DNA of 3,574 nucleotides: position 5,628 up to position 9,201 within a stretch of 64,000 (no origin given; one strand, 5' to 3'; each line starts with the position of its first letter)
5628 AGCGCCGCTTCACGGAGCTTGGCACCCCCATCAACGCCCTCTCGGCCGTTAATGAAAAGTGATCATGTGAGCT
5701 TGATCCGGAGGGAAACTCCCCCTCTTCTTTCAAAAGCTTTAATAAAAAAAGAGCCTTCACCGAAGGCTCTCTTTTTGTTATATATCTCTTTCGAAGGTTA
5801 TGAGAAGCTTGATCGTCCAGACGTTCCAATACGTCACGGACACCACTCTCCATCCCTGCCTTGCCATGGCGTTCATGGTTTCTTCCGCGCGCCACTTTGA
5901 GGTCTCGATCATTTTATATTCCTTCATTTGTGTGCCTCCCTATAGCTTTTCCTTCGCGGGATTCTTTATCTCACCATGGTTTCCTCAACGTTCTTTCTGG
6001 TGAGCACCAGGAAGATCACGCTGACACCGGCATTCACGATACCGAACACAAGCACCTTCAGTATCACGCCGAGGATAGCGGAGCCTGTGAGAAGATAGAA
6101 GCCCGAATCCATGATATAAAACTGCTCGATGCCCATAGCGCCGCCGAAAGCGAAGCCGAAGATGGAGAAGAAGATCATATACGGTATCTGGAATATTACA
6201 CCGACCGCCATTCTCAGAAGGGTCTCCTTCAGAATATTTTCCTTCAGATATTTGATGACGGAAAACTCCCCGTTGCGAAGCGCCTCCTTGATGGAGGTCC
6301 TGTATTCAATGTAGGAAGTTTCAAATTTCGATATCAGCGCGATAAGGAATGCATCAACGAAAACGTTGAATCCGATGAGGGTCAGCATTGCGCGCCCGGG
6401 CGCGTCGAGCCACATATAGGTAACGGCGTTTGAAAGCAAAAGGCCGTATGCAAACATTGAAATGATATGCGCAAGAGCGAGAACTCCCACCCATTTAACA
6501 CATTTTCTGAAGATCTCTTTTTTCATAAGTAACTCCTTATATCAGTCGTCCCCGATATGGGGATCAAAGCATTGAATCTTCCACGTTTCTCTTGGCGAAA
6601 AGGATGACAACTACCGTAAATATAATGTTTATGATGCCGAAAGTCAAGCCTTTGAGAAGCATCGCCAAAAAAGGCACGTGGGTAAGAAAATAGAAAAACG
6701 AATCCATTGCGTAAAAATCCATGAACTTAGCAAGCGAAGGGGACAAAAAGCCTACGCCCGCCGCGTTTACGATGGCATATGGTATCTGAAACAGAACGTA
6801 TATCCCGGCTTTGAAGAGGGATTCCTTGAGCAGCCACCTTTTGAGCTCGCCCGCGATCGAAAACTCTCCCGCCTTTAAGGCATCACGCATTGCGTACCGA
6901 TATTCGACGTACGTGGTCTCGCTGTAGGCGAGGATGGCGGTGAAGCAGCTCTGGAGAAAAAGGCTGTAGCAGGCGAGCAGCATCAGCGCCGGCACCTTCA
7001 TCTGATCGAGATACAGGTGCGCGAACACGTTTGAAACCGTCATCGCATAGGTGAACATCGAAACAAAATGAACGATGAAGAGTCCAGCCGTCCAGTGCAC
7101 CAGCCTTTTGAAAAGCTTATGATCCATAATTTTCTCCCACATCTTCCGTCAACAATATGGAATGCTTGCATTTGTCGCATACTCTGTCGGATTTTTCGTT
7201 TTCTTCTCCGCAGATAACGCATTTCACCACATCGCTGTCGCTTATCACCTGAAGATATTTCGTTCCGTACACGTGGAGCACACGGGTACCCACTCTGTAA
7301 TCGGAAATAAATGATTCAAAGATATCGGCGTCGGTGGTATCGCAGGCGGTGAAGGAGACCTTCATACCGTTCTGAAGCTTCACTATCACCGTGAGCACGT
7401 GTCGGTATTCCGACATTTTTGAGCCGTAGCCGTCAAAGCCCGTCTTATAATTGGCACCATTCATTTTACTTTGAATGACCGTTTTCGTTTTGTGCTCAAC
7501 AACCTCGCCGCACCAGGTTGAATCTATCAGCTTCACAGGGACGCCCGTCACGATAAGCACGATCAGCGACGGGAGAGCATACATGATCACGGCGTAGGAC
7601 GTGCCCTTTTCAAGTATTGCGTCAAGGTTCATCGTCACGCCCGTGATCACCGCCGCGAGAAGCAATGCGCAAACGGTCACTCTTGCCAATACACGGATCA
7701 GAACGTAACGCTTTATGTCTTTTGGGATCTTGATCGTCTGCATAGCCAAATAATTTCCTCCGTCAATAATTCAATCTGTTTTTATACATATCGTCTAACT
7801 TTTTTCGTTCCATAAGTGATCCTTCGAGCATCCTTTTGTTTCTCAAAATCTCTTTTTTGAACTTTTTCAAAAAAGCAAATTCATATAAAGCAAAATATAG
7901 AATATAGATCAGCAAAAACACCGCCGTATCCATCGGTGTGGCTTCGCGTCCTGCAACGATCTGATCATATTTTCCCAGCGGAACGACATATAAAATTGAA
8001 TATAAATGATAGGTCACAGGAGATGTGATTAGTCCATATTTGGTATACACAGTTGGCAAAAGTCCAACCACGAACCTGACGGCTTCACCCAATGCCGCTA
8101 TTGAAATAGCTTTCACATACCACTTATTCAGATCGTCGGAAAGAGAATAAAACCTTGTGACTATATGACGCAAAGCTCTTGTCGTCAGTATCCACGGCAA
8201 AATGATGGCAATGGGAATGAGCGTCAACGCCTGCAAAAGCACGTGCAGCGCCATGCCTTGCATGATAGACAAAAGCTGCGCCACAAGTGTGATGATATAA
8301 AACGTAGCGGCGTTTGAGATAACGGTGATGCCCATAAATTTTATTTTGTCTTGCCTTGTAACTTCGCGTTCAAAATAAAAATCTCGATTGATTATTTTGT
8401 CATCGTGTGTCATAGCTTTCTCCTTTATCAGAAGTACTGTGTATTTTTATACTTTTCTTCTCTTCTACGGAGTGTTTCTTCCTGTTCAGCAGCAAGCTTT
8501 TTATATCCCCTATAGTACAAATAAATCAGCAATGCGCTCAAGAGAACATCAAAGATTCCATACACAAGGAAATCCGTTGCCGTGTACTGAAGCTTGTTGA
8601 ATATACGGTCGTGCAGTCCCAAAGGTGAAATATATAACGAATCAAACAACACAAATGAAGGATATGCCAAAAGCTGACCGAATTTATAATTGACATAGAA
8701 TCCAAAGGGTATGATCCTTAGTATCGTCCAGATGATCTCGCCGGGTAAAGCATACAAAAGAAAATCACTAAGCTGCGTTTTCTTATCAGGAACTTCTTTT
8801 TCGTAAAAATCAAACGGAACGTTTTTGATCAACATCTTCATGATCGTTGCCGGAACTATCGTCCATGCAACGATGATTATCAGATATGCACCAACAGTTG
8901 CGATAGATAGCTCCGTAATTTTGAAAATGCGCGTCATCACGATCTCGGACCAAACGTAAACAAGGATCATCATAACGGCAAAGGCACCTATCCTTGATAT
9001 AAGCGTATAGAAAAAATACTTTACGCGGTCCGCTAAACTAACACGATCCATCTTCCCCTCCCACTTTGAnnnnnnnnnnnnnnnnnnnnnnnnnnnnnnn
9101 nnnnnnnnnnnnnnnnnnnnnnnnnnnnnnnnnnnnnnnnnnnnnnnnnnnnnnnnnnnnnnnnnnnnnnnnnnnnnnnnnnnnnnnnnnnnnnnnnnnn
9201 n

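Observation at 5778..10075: Internally duplicated cassette of eight small membrane-protein genes (three DUF2500-like, four polytopic paralogues, one DUF4177-like) with no recognisable enzyme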

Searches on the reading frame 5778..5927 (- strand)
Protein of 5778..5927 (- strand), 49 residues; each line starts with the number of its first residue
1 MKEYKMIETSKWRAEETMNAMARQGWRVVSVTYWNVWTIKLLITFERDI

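Call 3: search_protein_families(library=pfam, proteins=[window:5778-5927:-], max_evalue=1)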
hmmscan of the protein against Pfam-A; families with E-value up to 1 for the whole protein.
window:5778-5927:- (49 aa): 2 families
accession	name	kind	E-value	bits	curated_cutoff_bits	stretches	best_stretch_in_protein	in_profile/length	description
PF13783.11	DUF4177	-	2.3e-06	28.2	25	1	3-47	2-64/65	Domain of unknown function (DUF4177)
PF11193.13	DUF2812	-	0.096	13.4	27.8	1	14-38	5-28/110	Protein of unknown function (DUF2812)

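Call 4: search_protein_families(library=ncbifam, proteins=[window:5778-5927:-], max_evalue=1)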
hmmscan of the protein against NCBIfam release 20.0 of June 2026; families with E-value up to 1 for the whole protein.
window:5778-5927:- (49 aa): 1 family
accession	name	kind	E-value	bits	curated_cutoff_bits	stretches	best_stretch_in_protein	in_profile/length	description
NF047580.1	BPSS1187_fam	subfamily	0.012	15.1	125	1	13-41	14-42/244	BPSS1187 family protein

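Call 10: search_protein_families(library=padloc, proteins=[window:5778-5927:-], max_evalue=1)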
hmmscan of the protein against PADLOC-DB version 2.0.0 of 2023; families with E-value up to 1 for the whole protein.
window:5778-5927:- (49 aa): 0 families

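Call 11: search_protein_families(library=phrogs, proteins=[window:5778-5927:-], max_evalue=1)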
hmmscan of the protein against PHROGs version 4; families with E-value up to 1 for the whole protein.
window:5778-5927:- (49 aa): 2 families
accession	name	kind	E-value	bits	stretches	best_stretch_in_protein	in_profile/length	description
phrog_19057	-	unknown function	0.13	13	1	3-32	5-37/104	-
phrog_13290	-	unknown function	0.15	13.3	1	10-34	78-103/119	-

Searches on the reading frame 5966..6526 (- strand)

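Call 3: search_protein_families(library=pfam, proteins=[window:5966-6526:-], max_evalue=1)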
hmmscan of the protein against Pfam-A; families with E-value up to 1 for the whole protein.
window:5966-6526:- (186 aa): 1 family
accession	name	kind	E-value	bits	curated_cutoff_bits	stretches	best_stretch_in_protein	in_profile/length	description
PF18504.6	Csm1_N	-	0.18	12.6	26.3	1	73-104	5-36/70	Csm1 N-terminal domain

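Call 4: search_protein_families(library=ncbifam, proteins=[window:5966-6526:-], max_evalue=1)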
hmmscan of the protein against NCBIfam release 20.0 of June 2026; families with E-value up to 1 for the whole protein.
window:5966-6526:- (186 aa): 0 families

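Call 10: search_protein_families(library=padloc, proteins=[window:5966-6526:-], max_evalue=1)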
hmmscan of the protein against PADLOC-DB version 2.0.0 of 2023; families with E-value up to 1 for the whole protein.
window:5966-6526:- (186 aa): 0 families

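Call 11: search_protein_families(library=phrogs, proteins=[window:5966-6526:-], max_evalue=1)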
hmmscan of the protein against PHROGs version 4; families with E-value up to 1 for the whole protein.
window:5966-6526:- (186 aa): 2 families
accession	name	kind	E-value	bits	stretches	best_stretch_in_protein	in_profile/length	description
phrog_4970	-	unknown function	0.019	15.5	1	49-100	6-58/61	-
phrog_7395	-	unknown function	0.3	12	1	46-87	60-99/146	-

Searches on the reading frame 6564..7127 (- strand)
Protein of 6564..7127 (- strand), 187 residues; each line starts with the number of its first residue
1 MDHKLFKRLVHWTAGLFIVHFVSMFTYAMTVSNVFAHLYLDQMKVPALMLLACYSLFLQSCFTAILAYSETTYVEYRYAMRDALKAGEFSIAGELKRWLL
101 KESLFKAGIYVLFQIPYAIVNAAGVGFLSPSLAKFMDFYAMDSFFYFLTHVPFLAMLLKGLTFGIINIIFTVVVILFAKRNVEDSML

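Call 3: search_protein_families(library=pfam, proteins=[window:6564-7127:-], max_evalue=1)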
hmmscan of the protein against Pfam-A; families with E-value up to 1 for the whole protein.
window:6564-7127:- (187 aa): 0 families

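Call 4: search_protein_families(library=ncbifam, proteins=[window:6564-7127:-], max_evalue=1)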
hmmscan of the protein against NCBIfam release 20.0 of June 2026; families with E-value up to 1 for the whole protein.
window:6564-7127:- (187 aa): 0 families

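Call 10: search_protein_families(library=padloc, proteins=[window:6564-7127:-], max_evalue=1)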
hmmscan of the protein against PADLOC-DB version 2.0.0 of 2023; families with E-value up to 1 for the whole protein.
window:6564-7127:- (187 aa): 0 families

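Call 11: search_protein_families(library=phrogs, proteins=[window:6564-7127:-], max_evalue=1)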
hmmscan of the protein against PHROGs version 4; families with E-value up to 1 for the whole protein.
window:6564-7127:- (187 aa): 0 families

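Call 23: find_homologous_proteins(query=window:6564-7127:-, max_evalue=0.001)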
Query window:6564-7127:- (187 aa): 1 proteins with E <= 0.001 among 41 candidates.
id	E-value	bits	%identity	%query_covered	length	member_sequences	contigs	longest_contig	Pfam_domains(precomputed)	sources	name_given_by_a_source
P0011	2.5e-115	401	100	100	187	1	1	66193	-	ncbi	-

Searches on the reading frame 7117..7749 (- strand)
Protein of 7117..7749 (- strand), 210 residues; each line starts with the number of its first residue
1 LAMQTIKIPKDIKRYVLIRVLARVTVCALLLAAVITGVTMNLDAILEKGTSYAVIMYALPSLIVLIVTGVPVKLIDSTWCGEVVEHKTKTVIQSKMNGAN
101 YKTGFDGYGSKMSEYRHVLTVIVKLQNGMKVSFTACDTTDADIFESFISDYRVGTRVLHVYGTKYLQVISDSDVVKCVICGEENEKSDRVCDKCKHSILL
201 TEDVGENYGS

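Call 3: search_protein_families(library=pfam, proteins=[window:7117-7749:-], max_evalue=1)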
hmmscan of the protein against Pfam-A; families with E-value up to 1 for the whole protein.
window:7117-7749:- (210 aa): 8 families
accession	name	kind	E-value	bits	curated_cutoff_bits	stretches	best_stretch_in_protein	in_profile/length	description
PF18912.6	DZR_2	-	0.0011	19.2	27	1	176-202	9-36/56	Double zinc ribbon domain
PF13248.11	Zn_ribbon_3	-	0.0071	16.2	27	1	175-194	3-22/26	zinc-ribbon domain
PF12773.13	DZR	-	0.023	15.3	27.3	1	177-197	1-21/45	Double zinc ribbon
PF12666.12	PrgI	-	0.086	13.8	27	1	7-67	1-64/91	PrgI family protein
PF18428.7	BRCT_3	-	0.088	13.3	26.1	1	136-183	40-88/102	BRCA1 C Terminus (BRCT) domain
PF13639.12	zf-RING_2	-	0.18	12.5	27.3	1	176-197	2-24/44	Ring finger domain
PF13240.11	Zn_Ribbon_1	-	0.42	10.9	25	1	177-194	2-19/23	zinc-ribbon domain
PF24463.1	DUF7577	-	0.56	10.3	28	1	173-186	1-14/27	Domain of unknown function (DUF7577)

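Call 4: search_protein_families(library=ncbifam, proteins=[window:7117-7749:-], max_evalue=1)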
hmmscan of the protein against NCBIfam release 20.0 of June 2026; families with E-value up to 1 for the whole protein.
window:7117-7749:- (210 aa): 1 family
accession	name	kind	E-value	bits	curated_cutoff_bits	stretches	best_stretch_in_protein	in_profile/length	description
NF011263.0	PRK14669.1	equivalog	0.049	12.2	1108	1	89-166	205-276/624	excinuclease ABC subunit C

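Call 10: search_protein_families(library=padloc, proteins=[window:7117-7749:-], max_evalue=1)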
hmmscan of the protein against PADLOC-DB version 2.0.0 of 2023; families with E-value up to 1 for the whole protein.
window:7117-7749:- (210 aa): 1 family
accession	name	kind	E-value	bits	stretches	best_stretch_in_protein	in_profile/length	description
PDLC00763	PycC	-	0.006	14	1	111-171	47-104/268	Pycsar cyclase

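Call 11: search_protein_families(library=phrogs, proteins=[window:7117-7749:-], max_evalue=1)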
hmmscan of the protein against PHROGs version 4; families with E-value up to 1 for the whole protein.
window:7117-7749:- (210 aa): 1 family
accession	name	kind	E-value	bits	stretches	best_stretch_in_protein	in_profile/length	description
phrog_6332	-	unknown function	0.0021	18.9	1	169-196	2-28/60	-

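Call 77: find_related_loci(query=A6, collection=metagenome_contigs, flank=8000)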
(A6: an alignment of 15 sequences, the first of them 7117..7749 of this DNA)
Query A6 (210 aa) in metagenome_contigs; peptide patterns used: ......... (x = any residue, [..] = any of these).
72 stretches matched a pattern; 9 encode a relative of the query (tblastn E <= 1e-3); 9 distinct loci.
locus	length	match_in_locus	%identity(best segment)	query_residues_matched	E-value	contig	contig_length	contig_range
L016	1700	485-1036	29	8-199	1e-21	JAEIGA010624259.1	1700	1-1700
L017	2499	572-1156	29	8-199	4e-20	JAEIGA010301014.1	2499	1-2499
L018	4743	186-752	26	4-199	7e-20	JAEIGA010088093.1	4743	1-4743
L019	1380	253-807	30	8-199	7e-17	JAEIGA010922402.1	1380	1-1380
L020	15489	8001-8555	32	6-199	4e-16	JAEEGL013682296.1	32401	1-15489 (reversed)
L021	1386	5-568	31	8-199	9e-16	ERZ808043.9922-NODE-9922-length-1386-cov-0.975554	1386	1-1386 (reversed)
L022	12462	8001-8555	26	8-199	3e-15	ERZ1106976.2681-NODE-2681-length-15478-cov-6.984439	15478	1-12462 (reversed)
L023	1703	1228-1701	28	8-169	3e-9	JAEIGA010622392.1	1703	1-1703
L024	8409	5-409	28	52-199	5e-9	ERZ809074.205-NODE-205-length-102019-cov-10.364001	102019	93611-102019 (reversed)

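Call 79: find_related_loci(query=A6, collection=viral_contigs, flank=8000)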
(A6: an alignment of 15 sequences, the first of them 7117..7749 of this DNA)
Query A6 (210 aa) in viral_contigs; peptide patterns used: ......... (x = any residue, [..] = any of these).
No stretch of DNA in the collection matches any of the patterns.

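Call 82: search_protein_families(library=pfam, proteins=[L022:7079-7981:+, L022:6085-7086:+, L022:5010-6110:+, L022:8593-8865:+, L020:6310-7743:+, L020:5542-6276:+, L016:79-465:+, L017:1-549:+, L017:1336-2499:+, L021:613-1023:+], max_evalue=0.001)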
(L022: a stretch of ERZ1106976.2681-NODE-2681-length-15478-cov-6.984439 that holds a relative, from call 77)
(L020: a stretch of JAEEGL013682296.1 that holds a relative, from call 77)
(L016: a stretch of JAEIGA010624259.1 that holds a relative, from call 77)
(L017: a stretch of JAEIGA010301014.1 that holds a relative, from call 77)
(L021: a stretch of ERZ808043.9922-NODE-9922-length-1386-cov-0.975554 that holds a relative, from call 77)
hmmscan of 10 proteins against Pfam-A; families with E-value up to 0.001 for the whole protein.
L022:7079-7981:+ (300 aa): 0 families

L022:6085-7086:+ (333 aa): 0 families

L022:5010-6110:+ (366 aa): 2 families
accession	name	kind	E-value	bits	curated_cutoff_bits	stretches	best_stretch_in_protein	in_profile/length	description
PF13411.12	MerR_1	-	7.9e-15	55.2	21.6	1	3-68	2-65/69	MerR HTH family regulatory protein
PF00376.29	MerR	-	1.4e-12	47.6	28.2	1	3-41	1-38/38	MerR family regulatory protein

L022:8593-8865:+ (90 aa): 0 families

L020:6310-7743:+ (477 aa): 2 families
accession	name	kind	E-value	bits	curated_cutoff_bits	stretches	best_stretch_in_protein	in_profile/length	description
PF00208.27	ELFV_dehydrog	-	3.7e-76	256.4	23.4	1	229-475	1-241/241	Glutamate/Leucine/Phenylalanine/Valine dehydrogenase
PF02812.23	ELFV_dehydrog_N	-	6.2e-49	165.4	25.3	1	83-210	1-128/129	Glu/Leu/Phe/Val dehydrogenase, dimerisation domain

L020:5542-6276:+ (244 aa): 2 families
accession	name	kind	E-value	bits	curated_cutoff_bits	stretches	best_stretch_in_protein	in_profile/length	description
PF00849.27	PseudoU_synth_2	-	1.7e-23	84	26.8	1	70-202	1-151/152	RNA pseudouridylate synthase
PF01479.30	S4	-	3.9e-06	26.9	22.8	1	9-51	2-46/48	S4 domain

L016:79-465:+ (128 aa): 0 families

L017:1-549:+ (182 aa): 0 families

L017:1336-2499:+ (388 aa): 6 families
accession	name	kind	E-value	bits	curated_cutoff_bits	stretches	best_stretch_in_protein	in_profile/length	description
PF08281.18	Sigma70_r4_2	-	3.2e-17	62.4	25.7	1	130-178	6-54/54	Sigma-70, region 4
PF04545.22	Sigma70_r4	-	4.2e-13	49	24.1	1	134-180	4-50/50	Sigma-70, region 4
PF04542.20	Sigma70_r2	-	1.3e-09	38.2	24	1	28-94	1-69/71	Sigma-70 region 2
PF07638.17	Sigma70_ECF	-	1.5e-06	28.7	21.1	1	128-182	130-183/185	ECF sigma factor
PF04297.20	UPF0122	-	2.3e-06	28.2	22.7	1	133-189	16-68/101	Putative helix-turn-helix protein, YlxM / p13 like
PF06530.18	Phage_antitermQ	-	0.00025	21.4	26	0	133-187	61-115/118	Phage antitermination protein Q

L021:613-1023:+ (136 aa): 2 families
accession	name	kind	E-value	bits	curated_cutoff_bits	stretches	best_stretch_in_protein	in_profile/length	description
PF04851.21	ResIII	-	1.3e-11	45.1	22.5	1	15-87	4-81/164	Type III restriction enzyme, res subunit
PF00270.35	DEAD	-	6.4e-06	26.4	26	1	18-87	3-73/167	DEAD/DEAH box helicase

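Call 90: search_dna_similar(query=window:7117-7749:-, collection=plasmids, mode=protein, max_evalue=0.001)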
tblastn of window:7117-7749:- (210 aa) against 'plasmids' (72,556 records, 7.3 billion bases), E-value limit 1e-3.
No match.

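Call 91: search_dna_similar(query=window:7117-7749:-, collection=phages, mode=protein, max_evalue=0.001)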
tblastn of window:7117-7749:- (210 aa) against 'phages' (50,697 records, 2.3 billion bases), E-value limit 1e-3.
No match.

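Call 111: search_protein_families(library=pfam, proteins=[L016:79-465:+, L023:2-616:-], max_evalue=0.1)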
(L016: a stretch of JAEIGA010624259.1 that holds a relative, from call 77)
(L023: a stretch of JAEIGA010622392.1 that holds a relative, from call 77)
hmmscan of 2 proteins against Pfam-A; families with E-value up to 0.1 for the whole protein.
L016:79-465:+ (128 aa): 1 family
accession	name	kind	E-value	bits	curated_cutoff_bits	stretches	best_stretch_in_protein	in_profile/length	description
PF12666.12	PrgI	-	0.058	14.4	27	1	64-113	10-58/91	PrgI family protein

L023:2-616:- (205 aa): 1 family
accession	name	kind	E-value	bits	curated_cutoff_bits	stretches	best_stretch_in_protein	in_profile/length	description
PF00664.28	ABC_membrane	-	3.5e-18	66.7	28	1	17-204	3-192/274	ABC transporter transmembrane region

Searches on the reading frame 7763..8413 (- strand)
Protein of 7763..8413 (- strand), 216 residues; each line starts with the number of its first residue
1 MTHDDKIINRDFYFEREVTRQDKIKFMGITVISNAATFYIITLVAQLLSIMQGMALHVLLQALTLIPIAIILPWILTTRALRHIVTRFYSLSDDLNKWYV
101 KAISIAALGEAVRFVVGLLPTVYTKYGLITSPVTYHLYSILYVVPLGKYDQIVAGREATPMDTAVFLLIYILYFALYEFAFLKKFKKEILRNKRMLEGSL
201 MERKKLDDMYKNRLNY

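Call 3: search_protein_families(library=pfam, proteins=[window:7763-8413:-], max_evalue=1)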
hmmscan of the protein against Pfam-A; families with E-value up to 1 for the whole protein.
window:7763-8413:- (216 aa): 0 families

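Call 4: search_protein_families(library=ncbifam, proteins=[window:7763-8413:-], max_evalue=1)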
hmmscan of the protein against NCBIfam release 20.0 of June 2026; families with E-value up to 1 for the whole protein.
window:7763-8413:- (216 aa): 1 family
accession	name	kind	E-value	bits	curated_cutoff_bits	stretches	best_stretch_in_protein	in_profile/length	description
NF045888.1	PhCholSynBrdy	equivalog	0.00077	19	400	1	8-76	121-186/243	phosphatidylcholine synthase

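Call 10: search_protein_families(library=padloc, proteins=[window:7763-8413:-], max_evalue=1)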
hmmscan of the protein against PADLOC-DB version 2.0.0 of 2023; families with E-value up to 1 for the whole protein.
window:7763-8413:- (216 aa): 0 families

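Call 11: search_protein_families(library=phrogs, proteins=[window:7763-8413:-], max_evalue=1)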
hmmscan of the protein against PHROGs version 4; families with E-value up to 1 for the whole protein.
window:7763-8413:- (216 aa): 1 family
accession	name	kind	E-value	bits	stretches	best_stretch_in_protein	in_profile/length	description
phrog_21538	-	moron, auxiliary metabolic gene and host takeover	0.66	11.1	0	83-106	29-51/60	membrane protein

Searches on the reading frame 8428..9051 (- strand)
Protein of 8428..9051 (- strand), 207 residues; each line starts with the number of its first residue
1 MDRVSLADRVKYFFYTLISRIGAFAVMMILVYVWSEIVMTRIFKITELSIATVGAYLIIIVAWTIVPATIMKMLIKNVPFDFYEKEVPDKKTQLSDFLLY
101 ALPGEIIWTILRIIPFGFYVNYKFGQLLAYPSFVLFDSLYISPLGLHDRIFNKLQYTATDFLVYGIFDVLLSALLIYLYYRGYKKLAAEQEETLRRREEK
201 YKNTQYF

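Call 3: search_protein_families(library=pfam, proteins=[window:8428-9051:-], max_evalue=1)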
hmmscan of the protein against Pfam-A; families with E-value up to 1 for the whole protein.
window:8428-9051:- (207 aa): 3 families
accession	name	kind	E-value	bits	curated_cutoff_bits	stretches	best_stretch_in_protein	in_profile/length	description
PF01595.25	CNNM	-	0.026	14.6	28.4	1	19-77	85-143/181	Cyclin M transmembrane N-terminal domain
PF09490.15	CbtA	-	0.052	13.8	30.7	1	25-111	155-230/239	Probable cobalt transporter subunit (CbtA)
PF02654.20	CobS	-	0.16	12.6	23.2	1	19-93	88-151/207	Cobalamin-5-phosphate synthase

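Call 4: search_protein_families(library=ncbifam, proteins=[window:8428-9051:-], max_evalue=1)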
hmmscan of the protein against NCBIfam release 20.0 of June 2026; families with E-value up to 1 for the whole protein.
window:8428-9051:- (207 aa): 1 family
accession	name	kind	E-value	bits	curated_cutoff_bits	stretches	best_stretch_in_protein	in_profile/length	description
NF040558.1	CAS_Csx18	equivalog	0.96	9.4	50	0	139-174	26-61/64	CRISPR-associated protein Csx18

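Call 10: search_protein_families(library=padloc, proteins=[window:8428-9051:-], max_evalue=1)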
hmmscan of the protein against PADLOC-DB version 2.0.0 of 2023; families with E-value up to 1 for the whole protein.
window:8428-9051:- (207 aa): 2 families
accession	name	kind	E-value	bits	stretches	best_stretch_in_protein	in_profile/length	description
PDLC01382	Csx18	-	0.00093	17.3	1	139-179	27-67/94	"CAS-I,CAS-III; associated"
PDLC01041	Csx18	-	0.017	13.2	1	135-172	23-60/85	adaptation associated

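Call 11: search_protein_families(library=phrogs, proteins=[window:8428-9051:-], max_evalue=1)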
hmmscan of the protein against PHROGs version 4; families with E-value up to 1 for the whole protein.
window:8428-9051:- (207 aa): 2 families
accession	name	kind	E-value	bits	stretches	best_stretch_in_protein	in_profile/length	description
phrog_20000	-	unknown function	0.29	12.2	1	1-81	46-125/132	-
phrog_6558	-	unknown function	0.48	11.8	1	163-200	18-55/90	-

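Call 22: find_homologous_proteins(query=window:8428-9051:-, max_evalue=0.001)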
Query window:8428-9051:- (207 aa): 2 proteins with E <= 0.001 among 202 candidates.
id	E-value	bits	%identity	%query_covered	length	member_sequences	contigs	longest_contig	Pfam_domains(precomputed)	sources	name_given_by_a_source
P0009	2.0e-128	444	100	100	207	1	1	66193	-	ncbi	-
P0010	1.5e-78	281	61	100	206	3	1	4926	-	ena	-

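Call 24: find_encoding_contigs(protein=P0010, flank=10000, max_places=4)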
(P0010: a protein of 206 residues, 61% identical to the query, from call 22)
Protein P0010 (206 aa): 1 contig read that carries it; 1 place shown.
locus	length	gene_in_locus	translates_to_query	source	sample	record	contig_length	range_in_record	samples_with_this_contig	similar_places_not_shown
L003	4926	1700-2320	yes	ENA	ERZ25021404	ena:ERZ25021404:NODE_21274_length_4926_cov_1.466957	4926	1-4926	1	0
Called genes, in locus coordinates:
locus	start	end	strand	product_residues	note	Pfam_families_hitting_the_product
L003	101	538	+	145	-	PF01957:NfeD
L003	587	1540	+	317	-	PF01145:Band_7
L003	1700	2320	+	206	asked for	-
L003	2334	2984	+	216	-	-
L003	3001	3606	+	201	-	-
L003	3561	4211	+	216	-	-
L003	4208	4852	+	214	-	-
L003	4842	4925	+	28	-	?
